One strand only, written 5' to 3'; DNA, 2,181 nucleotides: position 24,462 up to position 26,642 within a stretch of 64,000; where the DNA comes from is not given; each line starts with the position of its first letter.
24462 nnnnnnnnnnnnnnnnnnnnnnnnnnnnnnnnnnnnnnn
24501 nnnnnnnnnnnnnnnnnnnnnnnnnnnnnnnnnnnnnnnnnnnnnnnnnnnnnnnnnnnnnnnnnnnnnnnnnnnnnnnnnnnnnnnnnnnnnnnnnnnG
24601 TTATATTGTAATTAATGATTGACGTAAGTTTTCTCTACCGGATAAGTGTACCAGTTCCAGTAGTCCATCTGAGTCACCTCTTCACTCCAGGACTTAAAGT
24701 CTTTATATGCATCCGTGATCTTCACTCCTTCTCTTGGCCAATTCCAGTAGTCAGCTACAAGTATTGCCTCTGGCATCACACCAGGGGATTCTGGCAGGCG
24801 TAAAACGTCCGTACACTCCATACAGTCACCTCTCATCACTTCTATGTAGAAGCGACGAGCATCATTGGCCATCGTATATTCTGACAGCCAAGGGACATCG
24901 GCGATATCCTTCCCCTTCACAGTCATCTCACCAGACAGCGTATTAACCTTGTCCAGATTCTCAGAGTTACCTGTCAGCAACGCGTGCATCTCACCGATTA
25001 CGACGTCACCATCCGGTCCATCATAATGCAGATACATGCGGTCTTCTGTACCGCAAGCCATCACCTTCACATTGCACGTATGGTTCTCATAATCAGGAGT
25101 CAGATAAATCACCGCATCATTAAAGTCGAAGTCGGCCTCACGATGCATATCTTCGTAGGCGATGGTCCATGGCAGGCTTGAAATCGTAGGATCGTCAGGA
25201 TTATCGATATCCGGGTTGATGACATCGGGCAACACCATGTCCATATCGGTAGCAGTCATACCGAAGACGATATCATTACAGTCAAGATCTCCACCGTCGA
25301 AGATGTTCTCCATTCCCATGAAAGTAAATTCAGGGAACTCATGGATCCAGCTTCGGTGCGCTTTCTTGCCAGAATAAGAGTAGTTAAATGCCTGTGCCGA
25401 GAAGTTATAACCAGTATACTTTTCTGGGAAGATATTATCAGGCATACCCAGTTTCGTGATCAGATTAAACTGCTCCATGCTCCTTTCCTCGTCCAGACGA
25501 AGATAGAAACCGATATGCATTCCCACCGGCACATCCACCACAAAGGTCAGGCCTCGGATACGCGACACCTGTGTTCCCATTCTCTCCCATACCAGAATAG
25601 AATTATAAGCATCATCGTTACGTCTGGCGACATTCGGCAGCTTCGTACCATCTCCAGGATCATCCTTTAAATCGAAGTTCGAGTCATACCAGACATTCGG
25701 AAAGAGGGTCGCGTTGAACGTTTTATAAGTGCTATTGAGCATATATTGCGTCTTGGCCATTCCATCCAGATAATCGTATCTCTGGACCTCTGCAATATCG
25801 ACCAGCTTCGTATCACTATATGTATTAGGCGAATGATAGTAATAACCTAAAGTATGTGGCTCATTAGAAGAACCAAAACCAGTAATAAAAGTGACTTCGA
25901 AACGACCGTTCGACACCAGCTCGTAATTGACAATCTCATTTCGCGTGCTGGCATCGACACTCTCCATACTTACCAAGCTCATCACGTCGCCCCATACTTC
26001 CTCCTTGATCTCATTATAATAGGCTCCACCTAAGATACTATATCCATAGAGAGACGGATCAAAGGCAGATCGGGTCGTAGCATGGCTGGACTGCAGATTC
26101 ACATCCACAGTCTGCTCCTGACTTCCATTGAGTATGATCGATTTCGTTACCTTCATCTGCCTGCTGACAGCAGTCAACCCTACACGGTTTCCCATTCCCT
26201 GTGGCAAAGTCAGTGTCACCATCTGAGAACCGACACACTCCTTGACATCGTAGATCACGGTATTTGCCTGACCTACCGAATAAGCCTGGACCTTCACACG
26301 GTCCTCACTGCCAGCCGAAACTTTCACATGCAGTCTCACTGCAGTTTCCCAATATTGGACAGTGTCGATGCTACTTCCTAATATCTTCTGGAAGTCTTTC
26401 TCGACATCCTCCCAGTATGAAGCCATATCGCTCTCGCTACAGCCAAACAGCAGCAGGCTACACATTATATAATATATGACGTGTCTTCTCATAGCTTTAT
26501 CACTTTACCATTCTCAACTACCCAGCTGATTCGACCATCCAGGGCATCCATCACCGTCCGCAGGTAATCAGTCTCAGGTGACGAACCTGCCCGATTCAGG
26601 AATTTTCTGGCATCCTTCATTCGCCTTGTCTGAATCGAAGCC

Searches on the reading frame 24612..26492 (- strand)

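Call 68: search_protein_families(library=pfam, max_evalue=0.00001, proteins=[window:24612-26492:-])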
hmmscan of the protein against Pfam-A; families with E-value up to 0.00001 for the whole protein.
window:24612-26492:- (626 aa): 1 family
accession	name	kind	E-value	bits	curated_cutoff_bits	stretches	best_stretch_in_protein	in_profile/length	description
PF13448.11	DUF4114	-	8e-08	33.6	27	0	443-464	61-82/85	Domain of unknown function (DUF4114)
